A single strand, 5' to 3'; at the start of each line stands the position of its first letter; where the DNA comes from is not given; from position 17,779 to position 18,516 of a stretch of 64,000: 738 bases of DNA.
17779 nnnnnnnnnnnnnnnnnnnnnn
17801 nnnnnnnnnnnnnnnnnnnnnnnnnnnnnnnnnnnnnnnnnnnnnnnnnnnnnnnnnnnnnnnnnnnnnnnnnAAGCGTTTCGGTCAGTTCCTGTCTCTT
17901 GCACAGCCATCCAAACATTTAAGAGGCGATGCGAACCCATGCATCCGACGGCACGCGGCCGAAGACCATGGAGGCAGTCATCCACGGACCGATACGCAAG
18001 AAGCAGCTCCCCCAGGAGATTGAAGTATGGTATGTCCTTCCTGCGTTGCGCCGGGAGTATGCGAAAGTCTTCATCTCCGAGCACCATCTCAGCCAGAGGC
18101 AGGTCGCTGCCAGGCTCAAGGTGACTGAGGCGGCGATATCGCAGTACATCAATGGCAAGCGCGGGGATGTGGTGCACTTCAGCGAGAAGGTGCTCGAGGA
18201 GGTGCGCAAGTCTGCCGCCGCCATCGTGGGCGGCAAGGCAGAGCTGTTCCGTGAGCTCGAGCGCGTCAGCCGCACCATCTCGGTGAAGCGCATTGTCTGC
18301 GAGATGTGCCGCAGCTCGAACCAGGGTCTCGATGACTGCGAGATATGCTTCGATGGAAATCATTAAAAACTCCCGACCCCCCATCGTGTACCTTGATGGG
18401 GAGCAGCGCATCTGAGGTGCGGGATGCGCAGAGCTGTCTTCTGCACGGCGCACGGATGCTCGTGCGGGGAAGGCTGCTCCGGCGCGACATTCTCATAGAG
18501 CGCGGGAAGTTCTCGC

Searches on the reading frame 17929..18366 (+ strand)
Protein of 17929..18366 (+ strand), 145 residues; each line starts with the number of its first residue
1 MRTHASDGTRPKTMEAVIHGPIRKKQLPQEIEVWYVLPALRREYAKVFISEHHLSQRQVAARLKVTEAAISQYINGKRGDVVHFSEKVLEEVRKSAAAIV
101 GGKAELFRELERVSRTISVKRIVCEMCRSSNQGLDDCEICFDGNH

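Call 51: search_protein_families(library=pfam, proteins=[window:17929-18366:+], max_evalue=0.001)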
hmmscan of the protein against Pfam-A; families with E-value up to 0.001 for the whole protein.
window:17929-18366:+ (145 aa): 3 families
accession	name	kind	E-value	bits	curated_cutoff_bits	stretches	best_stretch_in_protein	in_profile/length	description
PF01381.28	HTH_3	-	7.7e-06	26.3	23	1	51-78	7-34/55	Helix-turn-helix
PF15943.11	YdaS_toxin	-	7.9e-05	22.8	30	0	55-79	10-34/65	Bacterial toxin YdaS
PF13560.12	HTH_31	-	0.00033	21.3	27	1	53-79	14-40/64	Helix-turn-helix domain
